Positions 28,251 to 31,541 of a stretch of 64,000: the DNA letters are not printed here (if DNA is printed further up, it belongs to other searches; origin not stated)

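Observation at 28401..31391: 996-aa GT2-GT4-GT4 triple glycosyltransferase fusion heading a cell-envelope glycan locus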

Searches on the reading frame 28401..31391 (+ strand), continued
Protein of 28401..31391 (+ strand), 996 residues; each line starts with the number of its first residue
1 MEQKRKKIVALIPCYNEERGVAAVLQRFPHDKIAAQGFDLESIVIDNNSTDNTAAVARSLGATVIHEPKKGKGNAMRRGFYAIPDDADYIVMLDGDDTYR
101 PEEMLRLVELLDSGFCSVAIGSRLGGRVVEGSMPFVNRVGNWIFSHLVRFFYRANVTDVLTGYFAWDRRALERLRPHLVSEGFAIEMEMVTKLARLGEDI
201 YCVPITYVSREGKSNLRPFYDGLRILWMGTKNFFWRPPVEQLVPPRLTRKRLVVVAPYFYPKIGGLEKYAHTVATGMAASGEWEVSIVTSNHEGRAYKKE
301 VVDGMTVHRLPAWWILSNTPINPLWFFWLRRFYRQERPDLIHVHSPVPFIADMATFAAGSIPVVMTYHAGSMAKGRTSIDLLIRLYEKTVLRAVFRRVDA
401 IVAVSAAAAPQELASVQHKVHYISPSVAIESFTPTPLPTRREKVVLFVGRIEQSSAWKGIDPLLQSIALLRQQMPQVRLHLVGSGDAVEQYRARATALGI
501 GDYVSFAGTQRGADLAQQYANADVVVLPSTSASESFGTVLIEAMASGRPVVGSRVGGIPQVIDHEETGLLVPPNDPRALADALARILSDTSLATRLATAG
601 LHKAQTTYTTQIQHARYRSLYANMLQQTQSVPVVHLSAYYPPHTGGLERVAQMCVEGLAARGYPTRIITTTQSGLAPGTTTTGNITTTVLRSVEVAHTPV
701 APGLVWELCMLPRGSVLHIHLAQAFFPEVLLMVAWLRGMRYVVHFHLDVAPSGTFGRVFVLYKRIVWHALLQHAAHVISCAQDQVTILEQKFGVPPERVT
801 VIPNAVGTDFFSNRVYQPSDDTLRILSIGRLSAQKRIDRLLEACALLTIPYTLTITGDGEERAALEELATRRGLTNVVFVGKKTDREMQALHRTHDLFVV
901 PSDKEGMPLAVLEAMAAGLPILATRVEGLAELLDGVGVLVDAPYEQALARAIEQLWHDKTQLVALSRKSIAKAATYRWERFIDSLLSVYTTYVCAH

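Call 10: find_homologous_proteins(query=window:28401-31388:+, max_evalue=1e-10)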
Query window:28401-31388:+ (996 aa): 338 proteins with E <= 1e-10 among 8000 candidates; the best 120 are listed.
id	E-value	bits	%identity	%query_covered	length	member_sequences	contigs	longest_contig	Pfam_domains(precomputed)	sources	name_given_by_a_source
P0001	0.0e+0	2262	100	100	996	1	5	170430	PF00534.27,PF13477.13,PF13579.13,PF13524.13,PF13439.13,PF00535.33,PF20706.4,PF13692.13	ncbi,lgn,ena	-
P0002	5.6e-295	999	48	74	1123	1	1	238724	PF00534.27,PF13477.13,PF13579.13,PF13524.13,PF13439.13,PF20706.4,PF13692.13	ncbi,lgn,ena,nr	ncbi:MAG TPA: glycosyltransferase family 4 protein [Candidatus Saccharimonadales bacterium]|nr:glyco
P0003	2.3e-288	977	46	74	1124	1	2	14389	PF00534.27,PF13477.13,PF13579.13,PF13524.13,PF13439.13,PF20706.4,PF13692.13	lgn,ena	-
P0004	1.2e-231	790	33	98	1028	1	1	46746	PF13641.13,PF00534.27,PF13477.13,PF13579.13,PF08323.18,PF13524.13,PF13439.13,PF00535.33,PF20706.4,PF13692.13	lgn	-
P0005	2.2e-198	680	43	74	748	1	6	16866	PF00534.27,PF13477.13,PF13579.13,PF13524.13,PF13439.13,PF20706.4,PF13692.13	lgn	-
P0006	3.7e-197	676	45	38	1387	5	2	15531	PF00534.27,PF01522.27,PF13477.13,PF13579.13,PF13524.13,PF13439.13,PF20706.4,PF13692.13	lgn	-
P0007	3.0e-193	663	42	74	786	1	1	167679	PF00534.27,PF13477.13,PF13579.13,PF13524.13,PF13439.13,PF20706.4,PF13692.13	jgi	jgi:phosphatidylinositol alpha-mannosyltransferase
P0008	5.7e-193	662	42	74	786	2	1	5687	PF00534.27,PF13477.13,PF13579.13,PF13524.13,PF13439.13,PF20706.4,PF13692.13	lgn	-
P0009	9.4e-190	651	50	38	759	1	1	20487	PF00534.27,PF13477.13,PF13579.13,PF13524.13,PF13439.13,PF20706.4,PF13692.13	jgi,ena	-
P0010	9.2e-187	641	31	73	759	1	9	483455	PF00534.27,PF13477.13,PF13579.13,PF13524.13,PF13439.13,PF20706.4,PF13692.13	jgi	jgi:glycosyltransferase involved in cell wall biosynthesis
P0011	5.8e-184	632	51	39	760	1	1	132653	PF00534.27,PF13477.13,PF13579.13,PF13524.13,PF13439.13,PF20706.4,PF13692.13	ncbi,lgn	-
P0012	1.8e-182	627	48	40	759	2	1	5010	PF00534.27,PF13477.13,PF13579.13,PF13524.13,PF13439.13,PF20706.4,PF13692.13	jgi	-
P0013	4.9e-182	626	40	74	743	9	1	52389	PF00534.27,PF13477.13,PF13579.13,PF13524.13,PF13439.13,PF20706.4,PF13692.13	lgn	-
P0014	2.2e-178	613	49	36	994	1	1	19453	PF00534.27,PF01522.27,PF13477.13,PF13579.13,PF13524.13,PF13439.13,PF20706.4,PF13692.13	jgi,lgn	jgi:glycosyltransferase involved in cell wall biosynthesis/peptidoglycan/xylan/chitin deacetylase (P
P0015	3.3e-174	600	47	39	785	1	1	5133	PF00534.27,PF13477.13,PF13579.13,PF13524.13,PF13439.13,PF20706.4,PF13692.13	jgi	jgi:glycosyltransferase involved in cell wall biosynthesis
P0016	2.3e-170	587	46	37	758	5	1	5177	PF00534.27,PF13477.13,PF13579.13,PF13524.13,PF13439.13,PF20706.4,PF13692.13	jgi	jgi:glycosyltransferase involved in cell wall biosynthesis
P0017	2.3e-168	580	44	38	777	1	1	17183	PF00534.27,PF13477.13,PF13579.13,PF13524.13,PF13439.13,PF20706.4,PF13692.13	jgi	jgi:glycosyltransferase involved in cell wall biosynthesis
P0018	8.4e-167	575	42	74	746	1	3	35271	PF00534.27,PF13477.13,PF13579.13,PF08323.18,PF13524.13,PF13439.13,PF20706.4,PF13692.13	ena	-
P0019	1.1e-166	575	46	38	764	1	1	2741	PF08288.19,PF00534.27,PF13477.13,PF13579.13,PF13524.13,PF13439.13,PF20706.4,PF13692.13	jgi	jgi:glycosyltransferase involved in cell wall biosynthesis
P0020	1.3e-166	575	40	74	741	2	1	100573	PF00534.27,PF13477.13,PF13579.13,PF08323.18,PF13524.13,PF13439.13,PF20706.4,PF13692.13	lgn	-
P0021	7.1e-163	562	40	74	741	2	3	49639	PF00534.27,PF13477.13,PF13579.13,PF08323.18,PF13524.13,PF13439.13,PF20706.4,PF13692.13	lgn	-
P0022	2.7e-162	560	41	73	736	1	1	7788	PF00534.27,PF13477.13,PF13579.13,PF08323.18,PF13524.13,PF13439.13,PF20706.4,PF13692.13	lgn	-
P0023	9.7e-161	555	40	74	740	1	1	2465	PF00534.27,PF13477.13,PF13579.13,PF08323.18,PF13524.13,PF13439.13,PF20706.4,PF13692.13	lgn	-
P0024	2.2e-160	554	47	39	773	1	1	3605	PF00534.27,PF13477.13,PF13579.13,PF13524.13,PF13439.13,PF20706.4,PF13692.13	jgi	jgi:glycosyltransferase involved in cell wall biosynthesis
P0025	2.7e-159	550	39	74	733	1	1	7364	PF00534.27,PF13477.13,PF13579.13,PF13524.13,PF13439.13,PF20706.4,PF13692.13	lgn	-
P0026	2.9e-159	550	40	73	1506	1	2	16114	PF08288.19,PF00534.27,PF09971.15,PF13477.13,PF13579.13,PF13524.13,PF13439.13,PF20706.4,PF13692.13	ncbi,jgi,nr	ncbi:MAG TPA: glycosyltransferase [Candidatus Saccharimonadales bacterium]|jgi:glycosyltransferase i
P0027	1.8e-157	544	47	38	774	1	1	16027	PF00534.27,PF13477.13,PF13579.13,PF13524.13,PF13439.13,PF20706.4,PF13692.13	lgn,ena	-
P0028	6.7e-157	542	48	38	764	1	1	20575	PF00534.27,PF13477.13,PF13579.13,PF13524.13,PF13439.13,PF20706.4,PF13692.13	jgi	jgi:glycosyltransferase involved in cell wall biosynthesis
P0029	8.2e-157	542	46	38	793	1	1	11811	PF00534.27,PF13477.13,PF13579.13,PF13524.13,PF13439.13,PF20706.4,PF13692.13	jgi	jgi:glycosyltransferase involved in cell wall biosynthesis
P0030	1.2e-156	542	40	74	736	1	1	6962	PF00534.27,PF13477.13,PF13579.13,PF13524.13,PF13439.13,PF20706.4,PF13692.13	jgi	jgi:glycosyltransferase involved in cell wall biosynthesis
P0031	5.6e-156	539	46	38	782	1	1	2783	PF00534.27,PF13477.13,PF13579.13,PF13524.13,PF13439.13,PF20706.4,PF13692.13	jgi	jgi:glycosyltransferase involved in cell wall biosynthesis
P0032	2.0e-155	537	36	74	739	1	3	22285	PF00534.27,PF13477.13,PF13579.13,PF13524.13,PF13439.13,PF20706.4,PF13692.13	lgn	-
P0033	2.6e-155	537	45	37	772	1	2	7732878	PF00534.27,PF13477.13,PF13579.13,PF13524.13,PF13439.13,PF20706.4,PF13692.13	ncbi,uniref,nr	ncbi:glycosyltransferase family 4 protein [Kitasatospora kifunensis]|uniref:Glycosyltransferase invo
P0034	3.4e-155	537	37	74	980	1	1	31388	PF00534.27,PF01522.27,PF13477.13,PF13579.13,PF13524.13,PF13439.13,PF20706.4,PF13692.13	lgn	-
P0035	3.6e-155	537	45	38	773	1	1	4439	PF00534.27,PF13477.13,PF13579.13,PF13524.13,PF13439.13,PF20706.4,PF13692.13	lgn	-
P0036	4.5e-155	536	46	38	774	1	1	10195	PF00534.27,PF13477.13,PF13579.13,PF13524.13,PF13439.13,PF20706.4,PF13692.13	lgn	-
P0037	1.3e-154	535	48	36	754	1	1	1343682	PF00534.27,PF13477.13,PF13579.13,PF13524.13,PF13439.13,PF20706.4,PF13692.13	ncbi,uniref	ncbi:glycosyltransferase family 4 protein [Kitasatospora sp. NPDC052896]|uniref:glycosyltransferase 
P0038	2.5e-154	534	36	76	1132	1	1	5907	PF00534.27,PF13407.13,PF13477.13,PF13579.13,PF13524.13,PF13439.13,PF20706.4,PF13692.13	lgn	-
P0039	3.5e-154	533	47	37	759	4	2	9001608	PF00534.27,PF13477.13,PF13579.13,PF13524.13,PF13439.13,PF20706.4,PF13692.13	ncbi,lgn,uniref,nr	ncbi:glycosyltransferase family 4 protein [Kitasatospora sp. NBC_01250]|uniref:glycosyltransferase f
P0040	7.1e-154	532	37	75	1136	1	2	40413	PF00534.27,PF13477.13,PF13579.13,PF13524.13,PF13439.13,PF20706.4,PF13692.13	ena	-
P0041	1.9e-153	531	32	73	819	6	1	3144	PF00534.27,PF13477.13,PF13579.13,PF13524.13,PF13439.13,PF20706.4,PF13692.13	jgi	-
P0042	5.3e-153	529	38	74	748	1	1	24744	PF00534.27,PF13477.13,PF13579.13,PF13524.13,PF13439.13,PF20706.4,PF13692.13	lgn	-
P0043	1.2e-152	528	40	75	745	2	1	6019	PF00534.27,PF13477.13,PF13579.13,PF13524.13,PF13439.13,PF20706.4,PF13692.13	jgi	jgi:glycosyltransferase involved in cell wall biosynthesis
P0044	2.4e-152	527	47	37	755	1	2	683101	PF00534.27,PF13477.13,PF13579.13,PF13524.13,PF13439.13,PF20706.4,PF13692.13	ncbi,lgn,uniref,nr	ncbi:glycosyltransferase family 4 protein [Kitasatospora viridis]|uniref:Glycosyltransferase involve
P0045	1.3e-151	525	45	38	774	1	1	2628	PF00534.27,PF13477.13,PF13579.13,PF13524.13,PF13439.13,PF20706.4,PF13692.13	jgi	jgi:glycosyltransferase involved in cell wall biosynthesis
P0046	1.0e-150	522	34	74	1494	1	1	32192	PF00534.27,PF09971.15,PF13477.13,PF13579.13,PF13524.13,PF13439.13,PF20706.4,PF13692.13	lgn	-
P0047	2.1e-150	521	37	74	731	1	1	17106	PF00534.27,PF13477.13,PF13579.13,PF13524.13,PF13439.13,PF20706.4,PF13692.13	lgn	-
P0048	6.5e-149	516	39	74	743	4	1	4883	PF00534.27,PF13477.13,PF13579.13,PF13524.13,PF13439.13,PF20706.4,PF13692.13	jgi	jgi:glycosyltransferase involved in cell wall biosynthesis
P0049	2.6e-148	514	45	38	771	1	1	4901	PF00534.27,PF13477.13,PF13579.13,PF13524.13,PF13439.13,PF20706.4,PF13692.13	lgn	-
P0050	3.2e-147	510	47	36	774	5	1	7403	PF00534.27,PF13477.13,PF13579.13,PF13524.13,PF13439.13,PF20706.4,PF13692.13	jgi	jgi:glycosyltransferase involved in cell wall biosynthesis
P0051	3.8e-147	510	39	73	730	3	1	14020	PF00534.27,PF13477.13,PF13579.13,PF13524.13,PF13439.13,PF20706.4,PF13692.13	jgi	-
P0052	7.5e-147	509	45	38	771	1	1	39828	PF00534.27,PF13477.13,PF13579.13,PF13524.13,PF13439.13,PF20706.4,PF13692.13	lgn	-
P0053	3.1e-146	507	39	75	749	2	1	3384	PF00534.27,PF13477.13,PF13579.13,PF13524.13,PF13439.13,PF20706.4,PF13692.13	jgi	jgi:glycosyltransferase involved in cell wall biosynthesis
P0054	8.6e-146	506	47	37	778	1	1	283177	PF00534.27,PF13477.13,PF13579.13,PF13524.13,PF13439.13,PF20706.4,PF13692.13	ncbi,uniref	ncbi:glycosyltransferase family 4 protein [Kitasatospora sp. NPDC094011]|uniref:glycosyltransferase 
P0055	2.6e-145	504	39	74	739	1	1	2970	PF00534.27,PF13477.13,PF13579.13,PF13524.13,PF13439.13,PF20706.4,PF13692.13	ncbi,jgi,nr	ncbi:MAG TPA: glycosyltransferase family 4 protein [Candidatus Saccharimonadia bacterium]|jgi:glycos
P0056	2.8e-144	501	37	74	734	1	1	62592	PF00534.27,PF13477.13,PF13579.13,PF13524.13,PF13439.13,PF20706.4,PF13692.13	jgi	jgi:glycosyltransferase involved in cell wall biosynthesis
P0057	3.8e-144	500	47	37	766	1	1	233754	PF00534.27,PF13477.13,PF13579.13,PF13524.13,PF13439.13,PF20706.4,PF13692.13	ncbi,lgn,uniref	ncbi:glycosyltransferase family 4 protein [Kitasatospora sp. NPDC089797]|uniref:glycosyltransferase 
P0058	6.3e-144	499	46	38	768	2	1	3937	PF00534.27,PF13477.13,PF13579.13,PF13524.13,PF13439.13,PF20706.4,PF13692.13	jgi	jgi:glycosyltransferase involved in cell wall biosynthesis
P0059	1.1e-143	499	30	74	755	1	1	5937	PF00534.27,PF13477.13,PF13579.13,PF13524.13,PF13439.13,PF20706.4,PF13692.13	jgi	jgi:glycosyltransferase involved in cell wall biosynthesis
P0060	5.6e-143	496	36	74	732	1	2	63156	PF00534.27,PF13477.13,PF13579.13,PF13524.13,PF13439.13,PF20706.4,PF13692.13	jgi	jgi:glycosyltransferase involved in cell wall biosynthesis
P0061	9.3e-139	482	36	74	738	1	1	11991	PF00534.27,PF13477.13,PF13579.13,PF13524.13,PF13439.13,PF20706.4,PF13692.13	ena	-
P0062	1.2e-138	482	52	39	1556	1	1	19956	PF00534.27,PF09971.15,PF13477.13,PF13579.13,PF13524.13,PF13439.13,PF20706.4,PF13692.13,PF13231.13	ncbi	-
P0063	5.9e-138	480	36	74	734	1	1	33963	PF00534.27,PF13477.13,PF13579.13,PF13524.13,PF13439.13,PF20706.4,PF13692.13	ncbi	-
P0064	1.7e-137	478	47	38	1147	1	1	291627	PF00534.27,PF13477.13,PF13579.13,PF02350.26,PF13524.13,PF13439.13,PF20706.4,PF13692.13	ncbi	-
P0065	4.1e-135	470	35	74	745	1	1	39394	PF00534.27,PF13477.13,PF13579.13,PF13524.13,PF13439.13,PF20706.4,PF13692.13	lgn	-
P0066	3.3e-134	467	45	59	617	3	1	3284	PF00534.27,PF13579.13,PF13439.13,PF00535.33,PF20706.4,PF13692.13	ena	-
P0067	2.9e-132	461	42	61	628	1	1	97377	PF13641.13,PF00534.27,PF13579.13,PF13524.13,PF13439.13,PF00535.33,PF20706.4,PF13692.13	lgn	-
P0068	3.1e-132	461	44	61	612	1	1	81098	PF13641.13,PF00534.27,PF13579.13,PF13439.13,PF00535.33,PF20706.4,PF13692.13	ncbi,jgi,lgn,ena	jgi:glycosyltransferase involved in cell wall biosynthesis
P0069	3.3e-129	451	44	60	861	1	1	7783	PF00534.27,PF01522.27,PF13579.13,PF13524.13,PF13439.13,PF00535.33,PF13692.13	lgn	-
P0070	3.7e-129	450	49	38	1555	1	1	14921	PF00534.27,PF09971.15,PF13477.13,PF13579.13,PF13524.13,PF13439.13,PF20706.4,PF13692.13,PF13231.13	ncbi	-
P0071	8.5e-129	449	40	61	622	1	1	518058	PF13641.13,PF00534.27,PF13579.13,PF13439.13,PF00535.33,PF12804.14,PF20706.4,PF13692.13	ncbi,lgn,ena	-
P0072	9.8e-128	446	42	58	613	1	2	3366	PF13641.13,PF00534.27,PF13579.13,PF13439.13,PF00535.33,PF20706.4,PF13692.13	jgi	jgi:glycosyltransferase involved in cell wall biosynthesis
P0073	3.7e-127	444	55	39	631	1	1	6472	PF00534.27,PF13477.13,PF13579.13,PF13524.13,PF13439.13,PF00535.33,PF20706.4,PF13692.13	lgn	-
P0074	6.6e-126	440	42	59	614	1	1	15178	PF13641.13,PF00534.27,PF13579.13,PF13439.13,PF00535.33,PF20706.4,PF13692.13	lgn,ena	-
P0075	8.4e-126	439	62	30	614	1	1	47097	PF13641.13,PF00534.27,PF13579.13,PF13439.13,PF00535.33,PF20706.4,PF13692.13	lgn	-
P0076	2.9e-125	438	34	74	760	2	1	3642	PF00534.27,PF13477.13,PF13579.13,PF13524.13,PF13439.13,PF20706.4,PF13692.13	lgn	-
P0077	1.7e-124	435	42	58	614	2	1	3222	PF13641.13,PF00534.27,PF13579.13,PF13439.13,PF00535.33,PF20706.4,PF13692.13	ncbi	-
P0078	1.3e-123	432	32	99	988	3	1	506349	PF13641.13,PF00534.27,PF13477.13,PF13579.13,PF13524.13,PF13439.13,PF00535.33,PF20706.4,PF13692.13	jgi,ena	-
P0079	2.8e-122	428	41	59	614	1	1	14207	PF13641.13,PF00534.27,PF13439.13,PF00535.33,PF20706.4,PF13692.13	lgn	-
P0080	1.2e-121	426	41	58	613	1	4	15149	PF13641.13,PF00534.27,PF13579.13,PF13439.13,PF00535.33,PF20706.4,PF13692.13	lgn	-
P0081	6.4e-121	423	40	59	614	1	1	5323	PF13641.13,PF00534.27,PF13579.13,PF13439.13,PF00535.33,PF20706.4,PF13692.13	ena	-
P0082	1.1e-120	422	42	59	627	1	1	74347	PF13641.13,PF00534.27,PF13579.13,PF13439.13,PF00535.33,PF20706.4,PF13692.13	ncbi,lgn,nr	ncbi:MAG: glycosyltransferase [bacterium]|nr:glycosyltransferase [bacterium]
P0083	6.7e-120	420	41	59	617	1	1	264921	PF00534.27,PF13579.13,PF13439.13,PF00535.33,PF20706.4,PF13692.13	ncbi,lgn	-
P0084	7.5e-120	420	40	58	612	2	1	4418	PF13641.13,PF00534.27,PF13579.13,PF13439.13,PF00535.33,PF20706.4,PF13692.13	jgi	-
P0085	8.0e-120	420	40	58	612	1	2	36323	PF00534.27,PF13579.13,PF13439.13,PF00535.33,PF20706.4,PF13692.13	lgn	-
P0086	9.7e-120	419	40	59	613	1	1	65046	PF13641.13,PF00534.27,PF13579.13,PF13439.13,PF00535.33,PF20706.4,PF13692.13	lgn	-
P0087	1.3e-119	419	39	59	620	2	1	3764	PF13641.13,PF00534.27,PF13579.13,PF13439.13,PF00535.33,PF20706.4,PF13692.13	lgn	-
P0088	1.9e-119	418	42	58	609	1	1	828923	PF13641.13,PF00534.27,PF13579.13,PF13439.13,PF00535.33,PF20706.4,PF13692.13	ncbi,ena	-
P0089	2.6e-119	418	40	59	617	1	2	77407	PF00534.27,PF13579.13,PF13439.13,PF00535.33,PF20706.4,PF13692.13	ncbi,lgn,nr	ncbi:MAG TPA: glycosyltransferase [Candidatus Paceibacterota bacterium]|nr:glycosyltransferase [Cand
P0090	2.9e-119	418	42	58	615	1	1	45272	PF13641.13,PF00534.27,PF13579.13,PF13439.13,PF00535.33,PF20706.4,PF13692.13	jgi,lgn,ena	-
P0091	3.8e-119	417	41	59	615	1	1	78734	PF13641.13,PF00534.27,PF13579.13,PF13439.13,PF00535.33,PF20706.4,PF13692.13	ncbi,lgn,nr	ncbi:MAG: glycosyltransferase [Patescibacteria group bacterium]|nr:glycosyltransferase [Patescibacte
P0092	8.2e-119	416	61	29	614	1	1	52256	PF13641.13,PF00534.27,PF13579.13,PF13439.13,PF00535.33,PF20706.4,PF13692.13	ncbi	-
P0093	1.2e-118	416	39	59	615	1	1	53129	PF13641.13,PF00534.27,PF13439.13,PF00535.33,PF20706.4,PF13692.13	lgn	-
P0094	8.8e-118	413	40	60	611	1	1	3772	PF13641.13,PF00534.27,PF13579.13,PF13439.13,PF00535.33,PF20706.4,PF13692.13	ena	-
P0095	9.7e-118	413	33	74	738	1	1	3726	PF00534.27,PF13477.13,PF13579.13,PF08323.18,PF13524.13,PF13439.13,PF20706.4,PF13692.13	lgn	-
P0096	9.8e-118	413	39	59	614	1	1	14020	PF13641.13,PF00534.27,PF13579.13,PF13439.13,PF00535.33,PF20706.4,PF13692.13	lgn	-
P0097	1.0e-117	413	42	55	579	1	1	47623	PF13641.13,PF00534.27,PF13579.13,PF13439.13,PF00535.33,PF20706.4,PF13692.13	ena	-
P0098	4.4e-117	411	40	57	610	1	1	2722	PF13641.13,PF00534.27,PF13579.13,PF13439.13,PF00535.33,PF20706.4,PF13692.13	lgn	-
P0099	4.8e-117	410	48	39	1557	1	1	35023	PF00534.27,PF09971.15,PF13477.13,PF13579.13,PF13439.13,PF20706.4,PF13692.13,PF13231.13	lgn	-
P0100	4.8e-117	410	42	59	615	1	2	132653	PF13641.13,PF00534.27,PF13579.13,PF13439.13,PF00535.33,PF20706.4,PF13692.13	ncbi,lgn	-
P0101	6.6e-117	410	40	59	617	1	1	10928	PF13641.13,PF00534.27,PF13579.13,PF13439.13,PF00535.33,PF20706.4,PF13692.13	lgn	-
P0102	9.1e-117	409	39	55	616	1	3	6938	PF13641.13,PF00534.27,PF13579.13,PF13439.13,PF00535.33,PF20706.4,PF13692.13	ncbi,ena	-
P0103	2.1e-116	408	40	59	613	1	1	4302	PF13641.13,PF00534.27,PF13439.13,PF00535.33,PF20706.4,PF13692.13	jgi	jgi:glycosyltransferase involved in cell wall biosynthesis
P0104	8.9e-116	406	41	59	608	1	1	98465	PF00534.27,PF13579.13,PF13439.13,PF00535.33,PF20706.4,PF13692.13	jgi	jgi:glycosyltransferase involved in cell wall biosynthesis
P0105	9.9e-116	406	40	64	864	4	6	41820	PF13641.13,PF00534.27,PF01522.27,PF13579.13,PF13524.13,PF13439.13,PF00535.33,PF20706.4,PF13692.13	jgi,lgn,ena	-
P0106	2.3e-115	405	41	59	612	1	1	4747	PF13641.13,PF00534.27,PF13579.13,PF13439.13,PF00535.33,PF20706.4,PF13692.13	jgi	jgi:L-malate glycosyltransferase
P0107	2.7e-115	405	40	59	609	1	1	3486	PF00534.27,PF13579.13,PF13439.13,PF00535.33,PF20706.4,PF13692.13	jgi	jgi:glycosyltransferase involved in cell wall biosynthesis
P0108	4.6e-115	404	48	38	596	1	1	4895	PF00534.27,PF13477.13,PF13579.13,PF13524.13,PF13439.13,PF20706.4,PF13692.13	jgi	jgi:glycosyltransferase involved in cell wall biosynthesis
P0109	4.1e-114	401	39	59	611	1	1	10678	PF13641.13,PF00534.27,PF13439.13,PF00535.33,PF20706.4,PF13692.13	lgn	-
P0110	8.1e-114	400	39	59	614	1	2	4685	PF13641.13,PF00534.27,PF13439.13,PF00535.33,PF20706.4,PF13692.13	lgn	-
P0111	2.9e-113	398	41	55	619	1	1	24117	PF13641.13,PF00534.27,PF13579.13,PF13439.13,PF00535.33,PF20706.4,PF13692.13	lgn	-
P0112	3.4e-113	398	67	24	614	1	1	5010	PF00534.27,PF13439.13,PF00535.33,PF20706.4,PF13692.13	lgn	-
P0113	1.5e-112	396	39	55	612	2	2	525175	PF13641.13,PF00534.27,PF13579.13,PF13439.13,PF00535.33,PF20706.4,PF13692.13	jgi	-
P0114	3.9e-112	394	40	59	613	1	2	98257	PF00534.27,PF13579.13,PF13439.13,PF00535.33,PF20706.4,PF13692.13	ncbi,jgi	jgi:glycosyltransferase involved in cell wall biosynthesis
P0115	4.3e-112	394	46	38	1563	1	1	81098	PF00534.27,PF09971.15,PF13477.13,PF13579.13,PF13524.13,PF13439.13,PF13692.13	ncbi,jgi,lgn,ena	jgi:glycosyltransferase involved in cell wall biosynthesis/uncharacterized membrane protein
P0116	8.7e-112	393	42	28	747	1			PF00534.27,PF01522.27,PF13477.13,PF13579.13,PF13439.13,PF20706.4,PF13692.13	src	-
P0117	1.8e-111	392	39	59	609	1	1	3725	PF13641.13,PF00534.27,PF13579.13,PF13439.13,PF00535.33,PF20706.4,PF13692.13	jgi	jgi:glycosyltransferase involved in cell wall biosynthesis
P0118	1.8e-111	392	40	58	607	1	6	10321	PF13641.13,PF00534.27,PF13579.13,PF13439.13,PF00535.33,PF20706.4,PF13692.13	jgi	jgi:glycosyltransferase involved in cell wall biosynthesis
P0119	2.8e-111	391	39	59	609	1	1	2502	PF13641.13,PF00534.27,PF13579.13,PF13439.13,PF00535.33,PF20706.4,PF13692.13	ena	-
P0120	4.7e-111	391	39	59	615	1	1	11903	PF13641.13,PF00534.27,PF13439.13,PF00535.33,PF20706.4,PF13692.13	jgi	jgi:glycosyltransferase involved in cell wall biosynthesis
